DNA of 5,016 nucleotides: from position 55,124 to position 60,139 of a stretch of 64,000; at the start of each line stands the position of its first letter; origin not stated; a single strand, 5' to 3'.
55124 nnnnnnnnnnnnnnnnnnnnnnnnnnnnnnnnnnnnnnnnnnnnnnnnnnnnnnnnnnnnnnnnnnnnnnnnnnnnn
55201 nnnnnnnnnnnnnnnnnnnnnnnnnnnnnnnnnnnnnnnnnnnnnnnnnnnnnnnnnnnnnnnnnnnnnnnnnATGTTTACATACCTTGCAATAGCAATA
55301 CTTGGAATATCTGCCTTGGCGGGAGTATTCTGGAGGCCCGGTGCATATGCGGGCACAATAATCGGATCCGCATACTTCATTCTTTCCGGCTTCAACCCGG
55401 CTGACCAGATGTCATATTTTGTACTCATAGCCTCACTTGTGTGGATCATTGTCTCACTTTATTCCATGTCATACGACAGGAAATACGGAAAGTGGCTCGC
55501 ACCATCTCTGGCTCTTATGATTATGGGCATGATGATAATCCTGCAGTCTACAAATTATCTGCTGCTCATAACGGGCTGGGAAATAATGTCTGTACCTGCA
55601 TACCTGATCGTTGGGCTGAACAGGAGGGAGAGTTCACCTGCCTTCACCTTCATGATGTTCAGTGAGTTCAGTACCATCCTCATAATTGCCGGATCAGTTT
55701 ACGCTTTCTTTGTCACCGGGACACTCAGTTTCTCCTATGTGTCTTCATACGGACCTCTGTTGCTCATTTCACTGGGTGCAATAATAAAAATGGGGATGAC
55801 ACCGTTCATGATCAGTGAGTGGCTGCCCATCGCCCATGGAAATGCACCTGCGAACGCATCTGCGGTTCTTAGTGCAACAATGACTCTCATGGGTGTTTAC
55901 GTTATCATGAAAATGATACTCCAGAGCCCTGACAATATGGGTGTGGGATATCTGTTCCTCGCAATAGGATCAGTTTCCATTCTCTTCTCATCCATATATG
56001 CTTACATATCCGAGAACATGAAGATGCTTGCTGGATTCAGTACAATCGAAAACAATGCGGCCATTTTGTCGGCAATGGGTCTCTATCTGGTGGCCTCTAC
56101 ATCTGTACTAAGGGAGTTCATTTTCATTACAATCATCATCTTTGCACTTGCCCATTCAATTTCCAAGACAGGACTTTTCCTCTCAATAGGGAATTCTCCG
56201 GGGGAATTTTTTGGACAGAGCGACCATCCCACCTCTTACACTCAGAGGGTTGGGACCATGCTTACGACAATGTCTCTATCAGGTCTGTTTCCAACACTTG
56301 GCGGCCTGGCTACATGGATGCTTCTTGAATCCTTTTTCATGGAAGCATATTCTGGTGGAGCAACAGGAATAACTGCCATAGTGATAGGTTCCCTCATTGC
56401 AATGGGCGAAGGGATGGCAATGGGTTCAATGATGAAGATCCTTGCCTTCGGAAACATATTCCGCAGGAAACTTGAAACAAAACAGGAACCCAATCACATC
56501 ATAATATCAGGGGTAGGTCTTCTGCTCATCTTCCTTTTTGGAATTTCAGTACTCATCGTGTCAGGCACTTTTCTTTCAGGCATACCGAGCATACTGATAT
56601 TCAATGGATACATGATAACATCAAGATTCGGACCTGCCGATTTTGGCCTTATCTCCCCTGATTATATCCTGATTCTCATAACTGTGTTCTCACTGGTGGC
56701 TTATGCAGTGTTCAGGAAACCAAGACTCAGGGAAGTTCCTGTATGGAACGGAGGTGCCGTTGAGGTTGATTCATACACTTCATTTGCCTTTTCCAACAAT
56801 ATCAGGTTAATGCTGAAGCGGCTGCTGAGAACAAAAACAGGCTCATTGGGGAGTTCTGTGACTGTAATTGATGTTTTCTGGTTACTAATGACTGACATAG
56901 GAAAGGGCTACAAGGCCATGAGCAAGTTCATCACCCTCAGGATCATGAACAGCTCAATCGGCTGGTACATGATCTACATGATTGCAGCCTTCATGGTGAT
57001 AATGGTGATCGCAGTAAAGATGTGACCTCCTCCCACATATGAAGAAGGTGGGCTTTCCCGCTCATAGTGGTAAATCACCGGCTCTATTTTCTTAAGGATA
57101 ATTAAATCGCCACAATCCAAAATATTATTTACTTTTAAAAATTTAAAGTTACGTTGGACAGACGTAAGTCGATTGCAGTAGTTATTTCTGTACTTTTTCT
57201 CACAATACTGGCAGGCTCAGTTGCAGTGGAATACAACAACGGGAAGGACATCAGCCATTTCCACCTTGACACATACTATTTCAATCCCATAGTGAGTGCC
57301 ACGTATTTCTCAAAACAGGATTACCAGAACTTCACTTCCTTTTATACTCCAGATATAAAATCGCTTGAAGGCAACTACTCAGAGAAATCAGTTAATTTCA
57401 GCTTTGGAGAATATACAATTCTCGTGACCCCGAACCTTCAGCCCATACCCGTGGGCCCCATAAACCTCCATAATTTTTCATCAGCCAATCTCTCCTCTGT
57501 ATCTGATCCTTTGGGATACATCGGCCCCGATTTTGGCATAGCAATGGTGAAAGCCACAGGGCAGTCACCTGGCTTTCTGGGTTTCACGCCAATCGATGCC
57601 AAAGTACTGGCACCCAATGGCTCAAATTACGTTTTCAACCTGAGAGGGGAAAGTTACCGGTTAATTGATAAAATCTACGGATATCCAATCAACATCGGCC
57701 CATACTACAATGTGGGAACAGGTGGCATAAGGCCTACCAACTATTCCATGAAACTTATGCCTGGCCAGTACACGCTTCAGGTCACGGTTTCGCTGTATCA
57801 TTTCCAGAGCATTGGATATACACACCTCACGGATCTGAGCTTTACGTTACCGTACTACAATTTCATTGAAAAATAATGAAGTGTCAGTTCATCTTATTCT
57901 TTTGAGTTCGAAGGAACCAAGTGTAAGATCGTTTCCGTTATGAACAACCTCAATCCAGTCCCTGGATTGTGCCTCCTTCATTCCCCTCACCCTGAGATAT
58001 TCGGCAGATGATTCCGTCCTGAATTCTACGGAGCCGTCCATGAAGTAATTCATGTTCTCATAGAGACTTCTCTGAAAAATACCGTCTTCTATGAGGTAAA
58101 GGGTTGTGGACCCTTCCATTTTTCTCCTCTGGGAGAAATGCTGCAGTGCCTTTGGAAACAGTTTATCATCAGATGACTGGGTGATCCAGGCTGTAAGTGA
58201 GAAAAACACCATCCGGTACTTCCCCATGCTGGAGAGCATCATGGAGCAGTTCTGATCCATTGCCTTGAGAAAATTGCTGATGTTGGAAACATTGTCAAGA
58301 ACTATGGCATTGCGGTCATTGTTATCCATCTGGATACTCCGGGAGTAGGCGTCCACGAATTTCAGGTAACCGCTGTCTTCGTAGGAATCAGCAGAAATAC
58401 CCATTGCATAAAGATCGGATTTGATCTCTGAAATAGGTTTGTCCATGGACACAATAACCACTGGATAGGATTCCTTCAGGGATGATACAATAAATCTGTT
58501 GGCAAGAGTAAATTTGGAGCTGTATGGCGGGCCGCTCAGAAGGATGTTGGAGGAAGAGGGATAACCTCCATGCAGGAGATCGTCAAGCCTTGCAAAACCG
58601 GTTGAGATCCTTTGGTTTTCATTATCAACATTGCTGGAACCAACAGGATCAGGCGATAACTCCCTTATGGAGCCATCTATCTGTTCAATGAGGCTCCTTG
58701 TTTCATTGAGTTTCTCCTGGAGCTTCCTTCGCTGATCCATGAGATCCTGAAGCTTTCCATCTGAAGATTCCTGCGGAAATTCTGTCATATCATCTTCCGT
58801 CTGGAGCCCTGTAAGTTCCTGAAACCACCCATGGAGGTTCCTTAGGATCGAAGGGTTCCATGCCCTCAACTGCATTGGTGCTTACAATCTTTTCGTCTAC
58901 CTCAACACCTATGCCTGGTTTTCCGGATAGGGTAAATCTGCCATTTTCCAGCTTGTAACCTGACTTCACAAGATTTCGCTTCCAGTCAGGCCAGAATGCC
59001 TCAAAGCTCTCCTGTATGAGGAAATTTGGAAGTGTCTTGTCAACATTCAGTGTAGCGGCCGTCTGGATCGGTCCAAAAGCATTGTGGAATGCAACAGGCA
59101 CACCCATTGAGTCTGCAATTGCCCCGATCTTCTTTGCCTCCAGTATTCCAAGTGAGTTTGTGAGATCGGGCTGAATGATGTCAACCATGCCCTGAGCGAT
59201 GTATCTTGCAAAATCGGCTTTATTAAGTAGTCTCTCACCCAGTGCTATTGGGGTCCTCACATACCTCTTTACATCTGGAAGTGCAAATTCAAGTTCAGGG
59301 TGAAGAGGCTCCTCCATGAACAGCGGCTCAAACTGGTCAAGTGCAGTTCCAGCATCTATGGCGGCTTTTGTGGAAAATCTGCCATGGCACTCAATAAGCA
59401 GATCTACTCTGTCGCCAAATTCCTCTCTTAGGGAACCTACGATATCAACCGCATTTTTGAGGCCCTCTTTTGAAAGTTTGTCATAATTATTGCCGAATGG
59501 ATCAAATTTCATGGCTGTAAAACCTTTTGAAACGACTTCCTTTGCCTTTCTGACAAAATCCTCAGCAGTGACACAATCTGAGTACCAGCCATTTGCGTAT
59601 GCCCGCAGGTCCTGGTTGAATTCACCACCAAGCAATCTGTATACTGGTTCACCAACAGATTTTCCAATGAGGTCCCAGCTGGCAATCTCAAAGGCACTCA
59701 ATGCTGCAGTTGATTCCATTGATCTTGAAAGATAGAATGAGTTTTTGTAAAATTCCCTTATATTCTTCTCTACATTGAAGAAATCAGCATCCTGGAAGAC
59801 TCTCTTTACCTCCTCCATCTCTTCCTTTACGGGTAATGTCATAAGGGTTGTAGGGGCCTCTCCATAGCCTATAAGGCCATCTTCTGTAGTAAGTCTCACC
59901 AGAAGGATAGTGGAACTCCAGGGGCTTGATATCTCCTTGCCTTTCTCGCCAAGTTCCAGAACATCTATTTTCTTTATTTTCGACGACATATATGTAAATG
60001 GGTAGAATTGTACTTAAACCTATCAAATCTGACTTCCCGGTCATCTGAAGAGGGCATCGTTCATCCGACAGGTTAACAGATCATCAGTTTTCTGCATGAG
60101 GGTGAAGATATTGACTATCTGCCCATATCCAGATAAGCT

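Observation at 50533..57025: Six-gene group-4-hydrogenase/complex-I-like membrane module with a cysteine-free 'large subunit' (Ehr-like)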

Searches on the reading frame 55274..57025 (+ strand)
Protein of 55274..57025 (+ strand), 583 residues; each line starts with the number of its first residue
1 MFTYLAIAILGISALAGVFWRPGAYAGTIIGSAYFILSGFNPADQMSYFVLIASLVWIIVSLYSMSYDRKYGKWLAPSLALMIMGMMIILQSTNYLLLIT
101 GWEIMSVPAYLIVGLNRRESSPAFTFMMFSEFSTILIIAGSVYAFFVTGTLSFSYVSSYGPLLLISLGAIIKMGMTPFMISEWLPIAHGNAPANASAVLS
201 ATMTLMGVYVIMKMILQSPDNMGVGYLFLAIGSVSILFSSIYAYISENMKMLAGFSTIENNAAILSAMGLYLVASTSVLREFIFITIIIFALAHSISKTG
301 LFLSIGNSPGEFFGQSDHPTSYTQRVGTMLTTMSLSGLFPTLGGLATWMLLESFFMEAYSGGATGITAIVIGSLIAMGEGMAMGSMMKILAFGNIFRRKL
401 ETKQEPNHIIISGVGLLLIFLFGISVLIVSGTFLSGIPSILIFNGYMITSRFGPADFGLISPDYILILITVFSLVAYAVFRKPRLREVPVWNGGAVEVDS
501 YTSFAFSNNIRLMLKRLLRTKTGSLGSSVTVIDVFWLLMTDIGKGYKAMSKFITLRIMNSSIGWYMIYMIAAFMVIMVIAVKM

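Call 4: search_protein_families(library=pfam, proteins=[window:55274-57025:+], max_evalue=0.01)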
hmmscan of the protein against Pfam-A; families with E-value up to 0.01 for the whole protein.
window:55274-57025:+ (583 aa): 1 family
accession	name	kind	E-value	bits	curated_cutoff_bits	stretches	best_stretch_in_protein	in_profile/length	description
PF00361.26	Proton_antipo_M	-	1.2e-17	64.5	21.5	1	92-355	1-276/294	NADH:quinone oxidoreductase/Mrp antiporter, TM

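Call 9: search_protein_families(library=ncbifam, proteins=[window:55274-57025:+], max_evalue=0.01)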
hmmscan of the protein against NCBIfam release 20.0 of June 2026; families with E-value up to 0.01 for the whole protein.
window:55274-57025:+ (583 aa): 27 families (the best 25 are shown)
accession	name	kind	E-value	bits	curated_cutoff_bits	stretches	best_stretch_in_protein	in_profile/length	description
NF005046.0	PRK06459.1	equivalog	3.3e-198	660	460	1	4-581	6-585/587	hydrogenase 4 subunit B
NF005086.0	PRK06521.1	equivalog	8.5e-35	120.3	667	1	47-580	83-667/669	hydrogenase 4 subunit B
NF006418.0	PRK08667.1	equivalog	3.4e-29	101.9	794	1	46-522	79-568/644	hydrogenase membrane subunit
TIGR01972.1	NDH_I_M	subfamily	8.5e-18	64.3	263.8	1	48-360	82-396/486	NADH-quinone oxidoreductase subunit M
NF006419.0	PRK08668.1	equivalog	1.2e-16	60.7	617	1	40-578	66-610/613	NADH dehydrogenase subunit M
NF006237.0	PRK08375.1-2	equivalog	1.3e-16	60.9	597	1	44-354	69-380/497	putative monovalent cation/H+ antiporter subunit D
NF004445.0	PRK05777.2-3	equivalog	1.2e-15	57.5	408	1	43-357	73-404/475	NADH-quinone oxidoreductase subunit NuoN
NF006427.0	PRK08676.1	equivalog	5e-12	45.5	511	1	43-306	62-347/486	hydrogenase membrane subunit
NF009305.0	PRK12662.1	equivalog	3.3e-11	42.6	700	1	79-426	116-469/492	putative monovalent cation/H+ antiporter subunit D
NF009310.0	PRK12668.1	equivalog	1.7e-10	40.4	564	1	44-259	67-275/584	Na(+)/H(+) antiporter subunit D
NF009287.0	PRK12647.1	equivalog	2.1e-10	39.8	937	1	48-440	80-481/773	putative monovalent cation/H+ antiporter subunit A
NF005042.0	PRK06458.1-2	equivalog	3.1e-10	39.8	437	1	44-307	58-318/439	hydrogenase 4 subunit F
TIGR01770.1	NDH_I_N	subfamily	3e-09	36.4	332.6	1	33-377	65-421/472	NADH-quinone oxidoreductase subunit NuoN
NF005563.0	PRK07234.1-3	equivalog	3.8e-08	33.1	454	1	44-354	61-345/454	putative monovalent cation/H+ antiporter subunit D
NF004505.0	PRK05846.2-5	equivalog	6.4e-08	31.8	700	1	42-355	75-401/508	NADH-quinone oxidoreductase subunit M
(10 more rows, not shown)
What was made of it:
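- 55274..57025 (+): EhrB: HyfB/NuoL-like antiporter-type subunit (583 aa) with a C-terminal amphipathic stretch (about 484-559) and a final TM helix (560-583). NF005046 scores 660 bits against a cutoff of 460 (calls 4, 9).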

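Call 95: search_solved_structures(query=window:55274-57022:+, max_evalue=0.00001)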
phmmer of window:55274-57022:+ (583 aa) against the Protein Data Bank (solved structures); distinct sequences matched with E-value up to 0.00001: 13.
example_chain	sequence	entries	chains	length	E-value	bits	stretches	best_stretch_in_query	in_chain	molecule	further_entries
9iho_L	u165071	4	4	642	3e-09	39.3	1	34-296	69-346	NADH-ubiquinone oxidoreductase chain 5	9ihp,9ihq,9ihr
7zm7_5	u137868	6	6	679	1.7e-07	33.5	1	30-372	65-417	NADH-ubiquinone oxidoreductase chain 5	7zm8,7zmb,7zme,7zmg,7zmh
6cfw_H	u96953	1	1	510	1.9e-07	33.4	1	43-357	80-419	Monovalent cation/H+ antiporter subunit D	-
4he8_L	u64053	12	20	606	9e-07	31.2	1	44-296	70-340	NADH-quinone oxidoreductase subunit 12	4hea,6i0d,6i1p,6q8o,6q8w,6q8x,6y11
5cod_L1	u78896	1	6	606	1e-06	31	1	54-270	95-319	NADH-ubiquinone oxidoreductase chain 5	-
9w2u_L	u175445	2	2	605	1.1e-06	30.9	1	49-270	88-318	NADH-ubiquinone oxidoreductase chain 5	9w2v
5ldw_L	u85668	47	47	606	1.3e-06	30.7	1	49-270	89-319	NADH-ubiquinone oxidoreductase chain 5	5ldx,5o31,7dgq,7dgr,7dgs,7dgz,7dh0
8c2s_L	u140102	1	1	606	1.4e-06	30.5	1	56-270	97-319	NADH-ubiquinone oxidoreductase chain 5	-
6g2j_L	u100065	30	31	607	1.4e-06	30.5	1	56-270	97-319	NADH-ubiquinone oxidoreductase chain 5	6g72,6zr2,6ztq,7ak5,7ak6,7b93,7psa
5lnk_L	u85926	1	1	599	2e-06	30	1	49-270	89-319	Mitochondrial complex I, ND5 subunit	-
5lc5_L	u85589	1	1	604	2e-06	30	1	49-270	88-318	NADH-ubiquinone oxidoreductase chain 5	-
6q9b_D5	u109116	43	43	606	2e-06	30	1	49-270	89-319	NADH-ubiquinone oxidoreductase chain 5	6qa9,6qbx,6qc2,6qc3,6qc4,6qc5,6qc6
5xtc_l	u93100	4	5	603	5e-06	28.7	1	49-347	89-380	NADH-ubiquinone oxidoreductase chain 5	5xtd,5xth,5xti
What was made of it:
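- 55274..57025 (+): Best solved structures are ND5/NuoL and MbhH (call 95).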

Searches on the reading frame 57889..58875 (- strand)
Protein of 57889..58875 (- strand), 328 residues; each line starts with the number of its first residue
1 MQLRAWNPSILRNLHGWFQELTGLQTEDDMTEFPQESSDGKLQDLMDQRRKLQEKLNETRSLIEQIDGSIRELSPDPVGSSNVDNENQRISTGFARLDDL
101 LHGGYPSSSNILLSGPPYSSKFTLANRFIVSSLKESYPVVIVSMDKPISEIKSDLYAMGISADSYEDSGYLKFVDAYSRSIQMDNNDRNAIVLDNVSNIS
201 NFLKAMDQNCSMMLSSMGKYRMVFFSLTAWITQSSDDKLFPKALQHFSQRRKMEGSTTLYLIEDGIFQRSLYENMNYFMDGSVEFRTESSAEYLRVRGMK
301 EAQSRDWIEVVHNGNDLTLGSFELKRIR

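Call 8: search_protein_families(library=pfam, proteins=[window:57889-58875:-], max_evalue=0.001)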
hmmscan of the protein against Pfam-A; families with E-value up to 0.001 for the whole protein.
window:57889-58875:- (328 aa): 1 family
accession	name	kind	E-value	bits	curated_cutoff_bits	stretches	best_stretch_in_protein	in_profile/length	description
PF06745.19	ATPase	-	3.2e-22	79.5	26.6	1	91-299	2-200/231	KaiC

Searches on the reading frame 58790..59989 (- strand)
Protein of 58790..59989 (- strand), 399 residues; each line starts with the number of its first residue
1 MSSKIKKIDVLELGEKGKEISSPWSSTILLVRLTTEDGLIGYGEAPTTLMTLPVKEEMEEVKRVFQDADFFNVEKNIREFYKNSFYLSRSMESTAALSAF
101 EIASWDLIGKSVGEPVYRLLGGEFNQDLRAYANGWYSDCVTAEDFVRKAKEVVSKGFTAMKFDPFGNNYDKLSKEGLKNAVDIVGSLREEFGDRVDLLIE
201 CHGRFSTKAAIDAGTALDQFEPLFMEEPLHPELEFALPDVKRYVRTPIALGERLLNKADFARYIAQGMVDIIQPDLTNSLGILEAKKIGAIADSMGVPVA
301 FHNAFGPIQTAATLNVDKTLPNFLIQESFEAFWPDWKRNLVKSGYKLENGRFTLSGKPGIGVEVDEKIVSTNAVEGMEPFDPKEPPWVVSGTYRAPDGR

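Call 8: search_protein_families(library=pfam, proteins=[window:58790-59989:-], max_evalue=0.001)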
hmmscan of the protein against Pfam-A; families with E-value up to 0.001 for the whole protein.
window:58790-59989:- (399 aa): 2 families
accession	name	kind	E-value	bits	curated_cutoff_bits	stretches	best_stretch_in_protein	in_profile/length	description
PF13378.12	MR_MLE_C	-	4e-58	197.2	29.4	1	145-367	2-218/219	Enolase C-terminal domain-like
PF02746.21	MR_MLE_N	-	3.1e-10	40.7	22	1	27-121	27-117/117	Mandelate racemase / muconate lactonizing enzyme, N-terminal domain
